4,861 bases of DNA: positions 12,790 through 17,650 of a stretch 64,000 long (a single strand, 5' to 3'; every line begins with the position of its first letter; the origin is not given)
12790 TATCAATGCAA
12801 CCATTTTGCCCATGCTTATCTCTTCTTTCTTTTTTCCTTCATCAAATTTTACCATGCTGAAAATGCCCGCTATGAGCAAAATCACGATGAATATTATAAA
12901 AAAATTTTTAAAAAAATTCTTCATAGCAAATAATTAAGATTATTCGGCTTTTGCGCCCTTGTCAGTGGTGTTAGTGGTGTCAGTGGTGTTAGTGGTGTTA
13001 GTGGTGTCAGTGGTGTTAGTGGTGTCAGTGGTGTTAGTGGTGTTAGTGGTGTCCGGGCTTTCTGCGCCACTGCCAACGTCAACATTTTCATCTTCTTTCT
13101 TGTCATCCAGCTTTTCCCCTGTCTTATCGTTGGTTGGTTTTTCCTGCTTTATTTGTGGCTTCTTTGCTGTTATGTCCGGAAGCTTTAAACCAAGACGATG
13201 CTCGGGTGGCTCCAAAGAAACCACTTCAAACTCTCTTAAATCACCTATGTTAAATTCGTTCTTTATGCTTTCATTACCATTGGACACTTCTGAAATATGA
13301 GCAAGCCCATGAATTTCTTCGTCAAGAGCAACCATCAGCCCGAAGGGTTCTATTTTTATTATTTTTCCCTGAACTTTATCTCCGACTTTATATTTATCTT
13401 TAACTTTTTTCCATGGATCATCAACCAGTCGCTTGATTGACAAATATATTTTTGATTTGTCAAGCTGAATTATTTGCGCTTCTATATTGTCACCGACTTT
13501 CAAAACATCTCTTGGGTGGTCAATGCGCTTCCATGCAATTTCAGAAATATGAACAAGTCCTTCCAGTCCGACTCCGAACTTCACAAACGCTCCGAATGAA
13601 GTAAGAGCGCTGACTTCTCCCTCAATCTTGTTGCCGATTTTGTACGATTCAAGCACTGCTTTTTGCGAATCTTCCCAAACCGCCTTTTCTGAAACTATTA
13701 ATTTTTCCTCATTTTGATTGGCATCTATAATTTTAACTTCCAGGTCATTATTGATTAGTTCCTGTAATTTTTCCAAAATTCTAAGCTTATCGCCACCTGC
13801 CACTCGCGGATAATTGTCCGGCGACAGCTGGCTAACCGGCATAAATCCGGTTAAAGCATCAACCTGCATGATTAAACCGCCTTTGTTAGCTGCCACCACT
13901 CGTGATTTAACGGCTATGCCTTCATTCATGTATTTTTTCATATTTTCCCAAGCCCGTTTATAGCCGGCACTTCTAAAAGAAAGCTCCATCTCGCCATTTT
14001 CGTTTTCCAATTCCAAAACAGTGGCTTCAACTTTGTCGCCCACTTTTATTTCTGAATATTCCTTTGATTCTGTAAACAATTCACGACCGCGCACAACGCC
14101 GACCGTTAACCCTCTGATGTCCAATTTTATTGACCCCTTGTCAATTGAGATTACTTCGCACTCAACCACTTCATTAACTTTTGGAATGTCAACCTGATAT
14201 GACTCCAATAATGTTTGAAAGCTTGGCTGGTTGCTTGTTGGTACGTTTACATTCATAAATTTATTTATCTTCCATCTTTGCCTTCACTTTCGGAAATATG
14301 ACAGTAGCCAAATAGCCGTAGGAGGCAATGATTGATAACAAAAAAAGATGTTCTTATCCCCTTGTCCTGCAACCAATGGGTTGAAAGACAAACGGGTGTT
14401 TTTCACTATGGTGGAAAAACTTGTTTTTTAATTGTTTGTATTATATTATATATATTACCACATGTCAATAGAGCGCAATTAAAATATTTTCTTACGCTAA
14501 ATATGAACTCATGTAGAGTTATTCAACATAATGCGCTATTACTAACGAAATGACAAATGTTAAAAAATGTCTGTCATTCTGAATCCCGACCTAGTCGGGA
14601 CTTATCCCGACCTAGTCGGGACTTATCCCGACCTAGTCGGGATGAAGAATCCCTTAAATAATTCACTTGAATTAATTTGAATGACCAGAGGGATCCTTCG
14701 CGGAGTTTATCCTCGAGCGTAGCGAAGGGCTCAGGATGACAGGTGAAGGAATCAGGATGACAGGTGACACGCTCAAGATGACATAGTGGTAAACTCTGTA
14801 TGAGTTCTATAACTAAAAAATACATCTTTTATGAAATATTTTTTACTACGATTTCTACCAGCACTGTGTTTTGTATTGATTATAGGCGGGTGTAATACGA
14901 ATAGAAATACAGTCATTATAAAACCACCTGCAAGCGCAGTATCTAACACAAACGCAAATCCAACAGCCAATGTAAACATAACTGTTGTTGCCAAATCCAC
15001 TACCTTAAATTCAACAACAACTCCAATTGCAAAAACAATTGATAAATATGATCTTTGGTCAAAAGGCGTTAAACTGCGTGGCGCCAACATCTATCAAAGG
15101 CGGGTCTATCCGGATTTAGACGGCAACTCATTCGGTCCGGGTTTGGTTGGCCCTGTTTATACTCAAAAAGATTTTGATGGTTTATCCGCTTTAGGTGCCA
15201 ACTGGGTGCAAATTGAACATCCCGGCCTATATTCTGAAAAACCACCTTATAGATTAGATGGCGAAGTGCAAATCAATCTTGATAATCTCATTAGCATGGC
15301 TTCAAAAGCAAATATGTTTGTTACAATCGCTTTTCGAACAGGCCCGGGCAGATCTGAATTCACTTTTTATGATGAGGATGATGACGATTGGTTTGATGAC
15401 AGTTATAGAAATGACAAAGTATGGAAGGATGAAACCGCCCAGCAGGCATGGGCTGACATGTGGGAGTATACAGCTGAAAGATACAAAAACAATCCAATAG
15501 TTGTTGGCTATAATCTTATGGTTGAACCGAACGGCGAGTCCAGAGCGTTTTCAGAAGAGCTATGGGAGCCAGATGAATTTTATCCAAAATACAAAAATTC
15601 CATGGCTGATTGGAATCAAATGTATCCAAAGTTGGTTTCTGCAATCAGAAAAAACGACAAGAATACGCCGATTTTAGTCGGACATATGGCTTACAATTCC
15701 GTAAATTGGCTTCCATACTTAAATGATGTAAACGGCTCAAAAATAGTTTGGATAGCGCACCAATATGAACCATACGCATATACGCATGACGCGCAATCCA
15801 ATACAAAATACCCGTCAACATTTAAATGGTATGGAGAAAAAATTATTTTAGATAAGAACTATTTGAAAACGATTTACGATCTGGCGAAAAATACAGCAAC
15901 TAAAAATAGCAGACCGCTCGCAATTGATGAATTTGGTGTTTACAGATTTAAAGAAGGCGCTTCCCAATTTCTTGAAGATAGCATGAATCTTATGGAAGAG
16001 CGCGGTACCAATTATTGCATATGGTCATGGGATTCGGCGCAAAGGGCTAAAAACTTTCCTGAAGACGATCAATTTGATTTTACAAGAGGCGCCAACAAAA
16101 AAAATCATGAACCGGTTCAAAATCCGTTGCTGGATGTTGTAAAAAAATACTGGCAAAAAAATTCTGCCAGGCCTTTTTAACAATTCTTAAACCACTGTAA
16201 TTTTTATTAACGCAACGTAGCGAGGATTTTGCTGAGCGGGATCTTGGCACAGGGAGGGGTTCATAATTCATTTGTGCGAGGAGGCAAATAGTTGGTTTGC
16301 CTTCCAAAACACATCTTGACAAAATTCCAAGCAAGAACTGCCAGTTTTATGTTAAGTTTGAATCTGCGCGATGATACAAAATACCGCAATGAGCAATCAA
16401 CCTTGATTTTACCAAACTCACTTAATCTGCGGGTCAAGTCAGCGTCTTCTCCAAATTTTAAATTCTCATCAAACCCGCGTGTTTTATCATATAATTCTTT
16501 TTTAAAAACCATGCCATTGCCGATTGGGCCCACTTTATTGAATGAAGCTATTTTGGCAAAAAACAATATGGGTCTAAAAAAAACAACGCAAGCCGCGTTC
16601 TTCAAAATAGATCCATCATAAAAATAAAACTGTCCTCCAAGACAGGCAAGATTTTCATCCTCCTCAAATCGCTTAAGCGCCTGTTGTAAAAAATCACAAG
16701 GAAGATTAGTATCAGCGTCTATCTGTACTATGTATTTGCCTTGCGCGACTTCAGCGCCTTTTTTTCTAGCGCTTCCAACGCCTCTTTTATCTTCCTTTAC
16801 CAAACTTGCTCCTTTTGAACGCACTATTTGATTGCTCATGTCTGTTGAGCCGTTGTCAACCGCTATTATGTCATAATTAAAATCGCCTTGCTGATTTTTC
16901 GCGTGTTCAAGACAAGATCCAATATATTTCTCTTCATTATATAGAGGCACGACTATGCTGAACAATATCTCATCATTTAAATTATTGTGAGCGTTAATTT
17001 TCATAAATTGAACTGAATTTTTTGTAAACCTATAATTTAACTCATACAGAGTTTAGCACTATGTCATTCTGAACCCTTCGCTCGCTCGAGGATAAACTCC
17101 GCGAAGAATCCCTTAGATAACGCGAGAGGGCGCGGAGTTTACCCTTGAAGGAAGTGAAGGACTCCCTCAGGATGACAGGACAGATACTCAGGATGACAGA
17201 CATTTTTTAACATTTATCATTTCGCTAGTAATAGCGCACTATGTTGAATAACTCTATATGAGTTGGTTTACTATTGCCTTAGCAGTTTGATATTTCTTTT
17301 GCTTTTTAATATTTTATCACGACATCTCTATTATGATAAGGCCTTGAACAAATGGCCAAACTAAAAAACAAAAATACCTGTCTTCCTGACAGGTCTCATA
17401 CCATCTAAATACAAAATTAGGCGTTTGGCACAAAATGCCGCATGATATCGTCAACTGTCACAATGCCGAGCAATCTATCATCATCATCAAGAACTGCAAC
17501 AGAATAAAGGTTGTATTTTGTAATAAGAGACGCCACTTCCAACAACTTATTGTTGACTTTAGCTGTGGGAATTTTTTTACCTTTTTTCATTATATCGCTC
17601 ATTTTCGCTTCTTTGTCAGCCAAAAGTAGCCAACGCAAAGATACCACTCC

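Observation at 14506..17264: Inverted pair of a second MITE family brackets a GH5-lipoprotein / GT2 two-gene cassette (composite-transposon-like)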

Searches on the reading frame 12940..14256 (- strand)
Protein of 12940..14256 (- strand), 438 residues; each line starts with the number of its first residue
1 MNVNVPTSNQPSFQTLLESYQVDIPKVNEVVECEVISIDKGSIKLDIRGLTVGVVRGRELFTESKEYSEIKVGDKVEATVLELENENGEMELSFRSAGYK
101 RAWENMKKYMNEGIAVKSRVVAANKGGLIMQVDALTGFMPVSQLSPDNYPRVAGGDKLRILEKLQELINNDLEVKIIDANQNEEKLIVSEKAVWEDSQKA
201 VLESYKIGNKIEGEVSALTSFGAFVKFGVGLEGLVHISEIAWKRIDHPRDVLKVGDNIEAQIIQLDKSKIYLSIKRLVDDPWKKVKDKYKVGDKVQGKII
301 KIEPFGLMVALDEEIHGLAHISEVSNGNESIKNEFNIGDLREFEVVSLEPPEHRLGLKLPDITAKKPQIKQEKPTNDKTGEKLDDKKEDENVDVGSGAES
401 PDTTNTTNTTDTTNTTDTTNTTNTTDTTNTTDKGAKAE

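Call 8: search_protein_families(library=pfam, proteins=[window:12940-14256:-])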
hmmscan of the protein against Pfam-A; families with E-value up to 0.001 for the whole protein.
window:12940-14256:- (438 aa): 2 families
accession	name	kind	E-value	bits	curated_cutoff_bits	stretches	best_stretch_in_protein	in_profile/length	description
PF00575.29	S1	-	1.4e-41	141.2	22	3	206-274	3-73/74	S1 RNA binding domain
PF23459.1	S1_RRP5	-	6.4e-12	46.3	27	0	208-269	4-65/72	RRP5 S1 domain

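Call 25: find_related_loci(query=window:12940-14256:-, collection=genome_contigs, flank=10000)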
Query window:12940-14256:- (438 aa) in genome_contigs; peptide patterns used: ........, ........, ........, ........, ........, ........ (x = any residue, [..] = any of these).
72 stretches matched a pattern; 11 encode a relative of the query (tblastn E <= 1e-3); 11 distinct loci.
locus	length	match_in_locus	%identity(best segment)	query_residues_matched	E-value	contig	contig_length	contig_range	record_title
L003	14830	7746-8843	68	1-365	5e-172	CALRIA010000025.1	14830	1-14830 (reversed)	MAG: Candidatus Magasanikbacteria bacterium isolate MaH-04nov19-74 genome assembly, contig: MaH-04nov19-C10490, whole ge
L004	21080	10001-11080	69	7-365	1e-171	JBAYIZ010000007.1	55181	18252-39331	MAG: Candidatus Magasanikiibacteriota bacterium isolate SO_2016_GW1_43 scaffold01171_OW334_2016, whole genome shotgun se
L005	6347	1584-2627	71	13-359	2e-172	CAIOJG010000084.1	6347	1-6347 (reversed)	MAG: Candidatus Magasanikbacteria bacterium isolate AM_bin-3693 genome assembly, contig: bin-3693:084/190, whole genome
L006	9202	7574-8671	67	13-377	1e-166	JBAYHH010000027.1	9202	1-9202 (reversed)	MAG: Candidatus Magasanikiibacteriota bacterium isolate SO_2016_GW1_145 scaffold13952_OW334_2016, whole genome shotgun s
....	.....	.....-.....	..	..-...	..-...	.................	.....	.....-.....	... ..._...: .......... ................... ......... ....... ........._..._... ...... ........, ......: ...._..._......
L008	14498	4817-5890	63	12-365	1e-155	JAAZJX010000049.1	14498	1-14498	MAG: Candidatus Magasanikiibacteriota bacterium isolate AS22ysBPME_155 96547_AS22, whole genome shotgun sequence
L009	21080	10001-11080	66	7-365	7e-164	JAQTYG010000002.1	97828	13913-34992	MAG: Patescibacteria group bacterium isolate STC_31 NODE_492_length_97828_cov_22.348963_Sandtown_C, whole genome shotgun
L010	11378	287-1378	62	8-367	3e-151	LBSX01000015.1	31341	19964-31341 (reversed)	MAG: Candidatus Magasanikbacteria bacterium GW2011_GWC2_37_14 US42_C0015, whole genome shotgun sequence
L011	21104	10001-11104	73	2-368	0e+0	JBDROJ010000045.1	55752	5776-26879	MAG: bacterium isolate MEGAHIT-group-1.947 k141_7938557, whole genome shotgun sequence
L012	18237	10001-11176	59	2-392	1e-152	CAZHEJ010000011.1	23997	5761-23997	MAG TPA_asm: uncultured Gammaproteobacteria bacterium isolate binchicken_co266_196 genome assembly, contig: NODE_3461_le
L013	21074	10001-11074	55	10-365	2e-121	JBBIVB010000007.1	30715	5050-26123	MAG: Candidatus Veblenbacteria bacterium isolate PBS170224_bin_67 NODE_123_length_30715_cov_5.990117, whole genome shotg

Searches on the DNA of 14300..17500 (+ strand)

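Call 10: search_rna_families(source=window, start=14300, end=17500, threshold=evalue, max_evalue=10)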
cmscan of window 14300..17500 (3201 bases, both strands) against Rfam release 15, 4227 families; matches with E-value up to 10: 11.
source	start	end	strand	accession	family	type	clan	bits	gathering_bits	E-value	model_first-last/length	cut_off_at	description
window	16933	17012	-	RF01586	snoR09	Gene; snRNA; snoRNA; CD-box;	-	25.7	50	1.1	1-84/84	no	small nucleolar RNA snoR09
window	14596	14654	-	RF02097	mir-1662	Gene; miRNA;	-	21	85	0.86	1-66/66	no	mir-1662 microRNA precursor family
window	16542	16599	+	RF01845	enod40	Gene;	-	20.8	45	0.064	1-263/263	no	Early nodulin 40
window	16579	16663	-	RF01394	isrK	Gene; sRNA;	-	19.8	50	0.31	1-77/77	no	isrK Hfq binding RNA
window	15649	15705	-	RF02451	ncr1241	Gene; sRNA;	-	19.2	60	6.6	1-63/63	no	Bacillus sRNA ncr1241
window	16141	16202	-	RF02551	DapZ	Cis-reg;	-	17.9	56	9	1-78/78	no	ABC transporter regulator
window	16578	16633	-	RF00110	RybB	Gene; sRNA;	-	17.8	40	2.5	1-79/79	no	RybB RNA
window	14879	14962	+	RF01759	sucC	Cis-reg;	-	16.9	50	4.4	1-70/70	no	sucC RNA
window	16136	16251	-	RF00558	L20_leader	Cis-reg; leader;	-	16.4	58.7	8.8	1-127/127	no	Ribosomal protein L20 leader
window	16323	16410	+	RF02474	GlsR5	Gene; snRNA; snoRNA; CD-box;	-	13.6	100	9.1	1-89/89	no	Small nucleolar RNA GlsR5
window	16898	16963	+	RF02147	MEG8_3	Gene; lncRNA;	-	12.4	40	9.2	1-66/66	no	Maternally expressed 8 exon 3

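Call 61: search_dna_similar(query=window:14506-14806:+, collection=phages, mode=distant, max_evalue=0.01, max_rows=20)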
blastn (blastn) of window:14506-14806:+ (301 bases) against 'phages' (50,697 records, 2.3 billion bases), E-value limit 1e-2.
No match.

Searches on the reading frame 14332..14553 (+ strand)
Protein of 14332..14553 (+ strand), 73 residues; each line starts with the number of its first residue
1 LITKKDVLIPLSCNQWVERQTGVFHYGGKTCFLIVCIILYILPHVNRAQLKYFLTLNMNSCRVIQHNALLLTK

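Call 78: search_protein_families(library=pfam, proteins=[window:14332-14553:+], max_evalue=1)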
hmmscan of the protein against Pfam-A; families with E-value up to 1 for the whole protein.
window:14332-14553:+ (73 aa): 1 family
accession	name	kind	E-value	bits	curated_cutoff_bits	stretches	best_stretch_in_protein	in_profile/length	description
PF25285.1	DUF7875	-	0.066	14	27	1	12-41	21-50/96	Domain of unknown function (DUF7875)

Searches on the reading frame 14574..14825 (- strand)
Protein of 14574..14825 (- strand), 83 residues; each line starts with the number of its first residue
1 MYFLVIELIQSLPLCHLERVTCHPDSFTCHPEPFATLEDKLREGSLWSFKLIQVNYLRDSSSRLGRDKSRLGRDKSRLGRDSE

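Call 78: search_protein_families(library=pfam, proteins=[window:14574-14825:-], max_evalue=1)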
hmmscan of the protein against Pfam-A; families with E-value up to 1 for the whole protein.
window:14574-14825:- (83 aa): 0 families
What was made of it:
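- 14506..14806 (+): Element L (301 nt), head to tail on the + strand: head terminal repeat, 47-nt private head, mosaic hairpin centre, private tail, tail terminal repeat. No Pfam hit for its spurious 83-aa ORF (call 78).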

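Call 79: search_protein_families(library=ncbifam, proteins=[window:14574-14825:-], max_evalue=0.01)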
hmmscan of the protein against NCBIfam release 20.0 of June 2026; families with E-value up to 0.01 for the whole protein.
window:14574-14825:- (83 aa): 0 families
